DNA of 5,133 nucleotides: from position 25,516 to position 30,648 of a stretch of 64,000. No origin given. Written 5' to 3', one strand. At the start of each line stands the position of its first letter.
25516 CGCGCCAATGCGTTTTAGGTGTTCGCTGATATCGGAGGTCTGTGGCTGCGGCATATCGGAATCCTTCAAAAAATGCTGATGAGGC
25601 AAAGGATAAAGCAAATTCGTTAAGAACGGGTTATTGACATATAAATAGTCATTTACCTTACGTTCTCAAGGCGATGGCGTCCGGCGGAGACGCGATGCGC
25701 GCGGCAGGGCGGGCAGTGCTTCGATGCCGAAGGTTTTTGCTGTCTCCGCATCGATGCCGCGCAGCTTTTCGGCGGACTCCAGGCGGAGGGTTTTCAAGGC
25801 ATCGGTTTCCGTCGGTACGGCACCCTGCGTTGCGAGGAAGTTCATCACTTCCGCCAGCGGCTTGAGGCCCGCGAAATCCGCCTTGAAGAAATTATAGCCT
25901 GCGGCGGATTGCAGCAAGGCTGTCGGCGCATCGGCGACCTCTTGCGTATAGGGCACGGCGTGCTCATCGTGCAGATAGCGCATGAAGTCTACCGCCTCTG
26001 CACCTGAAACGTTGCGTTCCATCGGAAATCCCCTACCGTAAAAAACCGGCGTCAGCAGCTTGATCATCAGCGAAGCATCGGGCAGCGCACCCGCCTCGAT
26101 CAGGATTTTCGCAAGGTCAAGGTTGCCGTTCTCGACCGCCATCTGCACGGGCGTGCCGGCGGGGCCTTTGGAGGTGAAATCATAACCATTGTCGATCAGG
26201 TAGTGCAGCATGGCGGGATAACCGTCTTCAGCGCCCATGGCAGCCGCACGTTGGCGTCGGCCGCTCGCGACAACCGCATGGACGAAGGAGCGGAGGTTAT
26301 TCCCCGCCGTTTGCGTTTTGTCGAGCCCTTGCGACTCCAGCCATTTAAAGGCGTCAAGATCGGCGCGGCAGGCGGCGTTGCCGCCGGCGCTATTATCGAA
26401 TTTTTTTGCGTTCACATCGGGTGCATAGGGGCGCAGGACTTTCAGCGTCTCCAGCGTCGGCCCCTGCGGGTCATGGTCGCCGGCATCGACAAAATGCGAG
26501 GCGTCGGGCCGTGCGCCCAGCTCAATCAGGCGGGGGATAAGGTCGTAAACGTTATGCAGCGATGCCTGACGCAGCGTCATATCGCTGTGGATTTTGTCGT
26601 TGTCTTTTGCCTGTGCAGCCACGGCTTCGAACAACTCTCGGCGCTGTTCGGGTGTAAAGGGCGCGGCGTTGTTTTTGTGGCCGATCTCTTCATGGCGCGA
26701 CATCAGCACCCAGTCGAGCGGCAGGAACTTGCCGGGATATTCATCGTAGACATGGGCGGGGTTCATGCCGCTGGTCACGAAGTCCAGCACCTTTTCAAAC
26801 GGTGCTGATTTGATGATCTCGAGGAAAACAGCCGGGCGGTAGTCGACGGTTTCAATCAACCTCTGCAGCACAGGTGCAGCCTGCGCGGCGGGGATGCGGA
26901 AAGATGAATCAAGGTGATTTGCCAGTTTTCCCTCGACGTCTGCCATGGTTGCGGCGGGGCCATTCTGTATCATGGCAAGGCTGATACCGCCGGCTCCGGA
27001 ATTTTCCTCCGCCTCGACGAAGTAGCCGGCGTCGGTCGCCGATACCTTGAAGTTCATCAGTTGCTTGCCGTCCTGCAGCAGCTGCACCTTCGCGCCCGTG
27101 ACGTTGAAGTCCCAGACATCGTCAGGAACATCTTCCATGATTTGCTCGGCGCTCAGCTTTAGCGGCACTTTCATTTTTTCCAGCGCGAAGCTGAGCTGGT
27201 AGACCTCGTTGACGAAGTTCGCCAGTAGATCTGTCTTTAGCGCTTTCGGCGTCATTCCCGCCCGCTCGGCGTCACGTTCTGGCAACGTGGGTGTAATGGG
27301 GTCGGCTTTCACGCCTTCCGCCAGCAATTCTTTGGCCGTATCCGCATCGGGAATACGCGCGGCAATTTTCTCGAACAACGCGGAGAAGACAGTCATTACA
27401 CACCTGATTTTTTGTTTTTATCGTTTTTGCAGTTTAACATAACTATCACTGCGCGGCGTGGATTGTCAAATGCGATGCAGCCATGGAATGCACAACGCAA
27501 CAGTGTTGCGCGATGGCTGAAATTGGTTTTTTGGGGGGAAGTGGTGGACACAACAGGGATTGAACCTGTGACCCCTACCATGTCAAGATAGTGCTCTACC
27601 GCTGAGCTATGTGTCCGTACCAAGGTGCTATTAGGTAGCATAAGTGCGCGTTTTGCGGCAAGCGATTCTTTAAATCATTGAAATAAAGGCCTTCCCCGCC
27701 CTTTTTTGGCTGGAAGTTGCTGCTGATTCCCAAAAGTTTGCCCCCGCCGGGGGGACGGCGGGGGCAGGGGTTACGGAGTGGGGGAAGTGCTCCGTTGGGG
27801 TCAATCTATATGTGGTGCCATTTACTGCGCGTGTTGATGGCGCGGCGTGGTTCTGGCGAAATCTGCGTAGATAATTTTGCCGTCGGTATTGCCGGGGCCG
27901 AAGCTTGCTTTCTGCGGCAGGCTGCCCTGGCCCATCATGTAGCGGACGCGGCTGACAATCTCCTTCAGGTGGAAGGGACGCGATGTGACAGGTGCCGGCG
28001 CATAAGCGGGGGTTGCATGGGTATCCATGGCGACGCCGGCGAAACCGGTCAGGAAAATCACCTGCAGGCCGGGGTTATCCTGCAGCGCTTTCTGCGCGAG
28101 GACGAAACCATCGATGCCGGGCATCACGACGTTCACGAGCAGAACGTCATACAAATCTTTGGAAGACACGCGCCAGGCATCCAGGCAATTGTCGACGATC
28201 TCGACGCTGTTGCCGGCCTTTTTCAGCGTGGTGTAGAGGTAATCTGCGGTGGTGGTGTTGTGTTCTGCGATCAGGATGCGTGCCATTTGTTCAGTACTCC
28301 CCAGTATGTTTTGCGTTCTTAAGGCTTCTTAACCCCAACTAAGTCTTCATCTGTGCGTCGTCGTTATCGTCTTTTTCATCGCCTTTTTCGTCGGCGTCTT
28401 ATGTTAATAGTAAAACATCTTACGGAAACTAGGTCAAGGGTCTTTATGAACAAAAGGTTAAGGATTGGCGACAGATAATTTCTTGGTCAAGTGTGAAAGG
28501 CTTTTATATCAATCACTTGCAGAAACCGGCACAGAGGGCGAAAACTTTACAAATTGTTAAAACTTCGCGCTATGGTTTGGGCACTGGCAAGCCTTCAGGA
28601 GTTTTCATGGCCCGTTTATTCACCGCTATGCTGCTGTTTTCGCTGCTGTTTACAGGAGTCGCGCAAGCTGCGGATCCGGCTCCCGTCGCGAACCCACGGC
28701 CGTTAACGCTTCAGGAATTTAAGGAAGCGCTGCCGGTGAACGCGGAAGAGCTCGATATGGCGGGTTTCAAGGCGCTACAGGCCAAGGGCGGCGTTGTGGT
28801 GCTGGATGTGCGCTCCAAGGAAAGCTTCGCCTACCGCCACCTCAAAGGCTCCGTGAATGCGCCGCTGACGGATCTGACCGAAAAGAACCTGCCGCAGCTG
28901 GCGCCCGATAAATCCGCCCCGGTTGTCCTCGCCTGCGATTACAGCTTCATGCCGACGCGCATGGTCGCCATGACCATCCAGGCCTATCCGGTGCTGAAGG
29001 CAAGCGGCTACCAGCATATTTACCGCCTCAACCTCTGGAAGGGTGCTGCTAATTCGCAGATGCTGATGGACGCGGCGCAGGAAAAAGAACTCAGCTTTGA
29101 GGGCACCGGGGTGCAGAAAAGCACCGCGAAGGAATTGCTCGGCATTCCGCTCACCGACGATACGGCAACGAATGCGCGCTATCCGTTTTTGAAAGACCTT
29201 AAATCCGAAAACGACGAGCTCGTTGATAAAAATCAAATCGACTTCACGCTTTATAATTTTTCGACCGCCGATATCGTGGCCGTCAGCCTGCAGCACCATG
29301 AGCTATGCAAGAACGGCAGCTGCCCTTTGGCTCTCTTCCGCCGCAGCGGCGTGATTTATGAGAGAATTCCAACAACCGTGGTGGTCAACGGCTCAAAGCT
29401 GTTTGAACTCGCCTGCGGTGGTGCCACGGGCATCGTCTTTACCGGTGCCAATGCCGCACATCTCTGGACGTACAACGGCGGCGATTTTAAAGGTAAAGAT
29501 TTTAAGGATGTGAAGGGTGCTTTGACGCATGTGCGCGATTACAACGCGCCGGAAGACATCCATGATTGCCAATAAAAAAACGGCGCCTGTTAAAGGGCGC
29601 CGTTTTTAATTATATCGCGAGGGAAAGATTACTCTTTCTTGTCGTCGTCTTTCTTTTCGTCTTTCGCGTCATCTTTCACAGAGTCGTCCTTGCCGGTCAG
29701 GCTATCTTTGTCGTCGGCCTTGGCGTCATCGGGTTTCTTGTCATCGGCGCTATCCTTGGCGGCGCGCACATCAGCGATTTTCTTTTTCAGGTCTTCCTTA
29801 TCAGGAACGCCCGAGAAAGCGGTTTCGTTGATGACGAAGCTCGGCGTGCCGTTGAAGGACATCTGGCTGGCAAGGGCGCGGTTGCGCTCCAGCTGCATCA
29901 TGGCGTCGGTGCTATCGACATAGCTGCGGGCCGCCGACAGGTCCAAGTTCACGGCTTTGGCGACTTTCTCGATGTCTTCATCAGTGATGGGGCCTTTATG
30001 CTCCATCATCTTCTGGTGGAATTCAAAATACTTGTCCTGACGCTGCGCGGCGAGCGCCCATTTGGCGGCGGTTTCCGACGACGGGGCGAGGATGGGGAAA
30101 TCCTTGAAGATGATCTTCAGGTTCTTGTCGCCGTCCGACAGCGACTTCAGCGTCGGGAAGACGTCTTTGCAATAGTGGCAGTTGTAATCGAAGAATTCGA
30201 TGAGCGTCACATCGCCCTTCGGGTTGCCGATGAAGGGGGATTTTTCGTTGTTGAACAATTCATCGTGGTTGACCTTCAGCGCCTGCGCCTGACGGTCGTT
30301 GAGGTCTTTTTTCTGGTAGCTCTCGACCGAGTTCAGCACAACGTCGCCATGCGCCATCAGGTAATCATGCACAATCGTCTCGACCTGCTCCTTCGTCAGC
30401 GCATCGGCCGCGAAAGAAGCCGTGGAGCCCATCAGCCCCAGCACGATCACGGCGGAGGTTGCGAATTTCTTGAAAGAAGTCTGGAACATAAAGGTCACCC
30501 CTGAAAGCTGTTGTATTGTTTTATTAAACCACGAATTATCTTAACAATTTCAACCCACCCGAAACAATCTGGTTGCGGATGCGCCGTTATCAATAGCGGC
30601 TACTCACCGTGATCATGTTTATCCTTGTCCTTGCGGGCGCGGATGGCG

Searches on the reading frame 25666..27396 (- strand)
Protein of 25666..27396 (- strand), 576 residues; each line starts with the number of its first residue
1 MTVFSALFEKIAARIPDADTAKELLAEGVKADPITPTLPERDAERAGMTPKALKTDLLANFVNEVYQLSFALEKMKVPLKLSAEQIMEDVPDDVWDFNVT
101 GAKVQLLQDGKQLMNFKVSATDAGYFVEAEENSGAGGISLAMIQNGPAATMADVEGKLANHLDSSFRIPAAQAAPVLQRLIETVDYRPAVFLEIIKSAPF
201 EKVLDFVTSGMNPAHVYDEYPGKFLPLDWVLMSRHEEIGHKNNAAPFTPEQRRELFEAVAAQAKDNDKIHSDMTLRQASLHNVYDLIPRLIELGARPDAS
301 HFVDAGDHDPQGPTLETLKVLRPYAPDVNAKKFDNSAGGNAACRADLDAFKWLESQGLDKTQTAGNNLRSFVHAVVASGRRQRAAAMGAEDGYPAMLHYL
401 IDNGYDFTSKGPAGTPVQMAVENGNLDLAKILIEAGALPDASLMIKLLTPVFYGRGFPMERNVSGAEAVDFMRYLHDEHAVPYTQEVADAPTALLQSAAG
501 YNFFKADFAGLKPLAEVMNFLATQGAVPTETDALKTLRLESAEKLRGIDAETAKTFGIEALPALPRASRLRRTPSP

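Call 62: search_protein_families(library=pfam, proteins=[window:25666-27396:-], max_evalue=0.0001)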
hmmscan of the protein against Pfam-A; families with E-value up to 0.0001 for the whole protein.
window:25666-27396:- (576 aa): 2 families
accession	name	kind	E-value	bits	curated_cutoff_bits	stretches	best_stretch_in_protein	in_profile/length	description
PF13637.12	Ank_4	-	7.2e-07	29.8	22.7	0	386-433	5-50/50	Ankyrin repeats (many copies)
PF12796.13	Ank_2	-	1.6e-05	25.8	27.3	0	389-437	5-53/90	Ankyrin repeats (3 copies)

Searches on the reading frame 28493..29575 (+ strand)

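Call 62: search_protein_families(library=pfam, proteins=[window:28493-29575:+], max_evalue=0.0001)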
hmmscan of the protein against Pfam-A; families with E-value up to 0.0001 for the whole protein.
window:28493-29575:+ (360 aa): 1 family
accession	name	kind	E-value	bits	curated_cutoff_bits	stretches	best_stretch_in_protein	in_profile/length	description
PF00581.25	Rhodanese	-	7.3e-10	39.6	22.2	1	92-179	5-92/102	Rhodanese-like domain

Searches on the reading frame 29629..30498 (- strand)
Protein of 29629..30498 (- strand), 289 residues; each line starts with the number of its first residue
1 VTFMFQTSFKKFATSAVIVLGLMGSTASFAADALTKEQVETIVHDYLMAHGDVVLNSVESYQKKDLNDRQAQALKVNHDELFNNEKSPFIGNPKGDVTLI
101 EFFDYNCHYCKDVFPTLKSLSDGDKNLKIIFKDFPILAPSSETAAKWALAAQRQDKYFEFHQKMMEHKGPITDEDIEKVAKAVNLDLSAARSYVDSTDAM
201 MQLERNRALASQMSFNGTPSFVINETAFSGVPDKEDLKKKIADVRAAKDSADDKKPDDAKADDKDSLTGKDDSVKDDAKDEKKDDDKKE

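Call 62: search_protein_families(library=pfam, proteins=[window:29629-30498:-], max_evalue=0.0001)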
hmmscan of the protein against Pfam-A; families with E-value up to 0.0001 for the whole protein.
window:29629-30498:- (289 aa): 3 families
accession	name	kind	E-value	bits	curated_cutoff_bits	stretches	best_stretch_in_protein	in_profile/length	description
PF01323.26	DSBA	-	4.4e-22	79.2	25.6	1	98-241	1-190/191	DSBA-like thioredoxin domain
PF13462.12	Thioredoxin_4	-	1e-21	78.3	23.2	1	84-241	2-163/165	Thioredoxin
PF18312.6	ScsC_N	-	6.1e-05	23.1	25.8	0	36-65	2-31/34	Copper resistance protein ScsC N-terminal domain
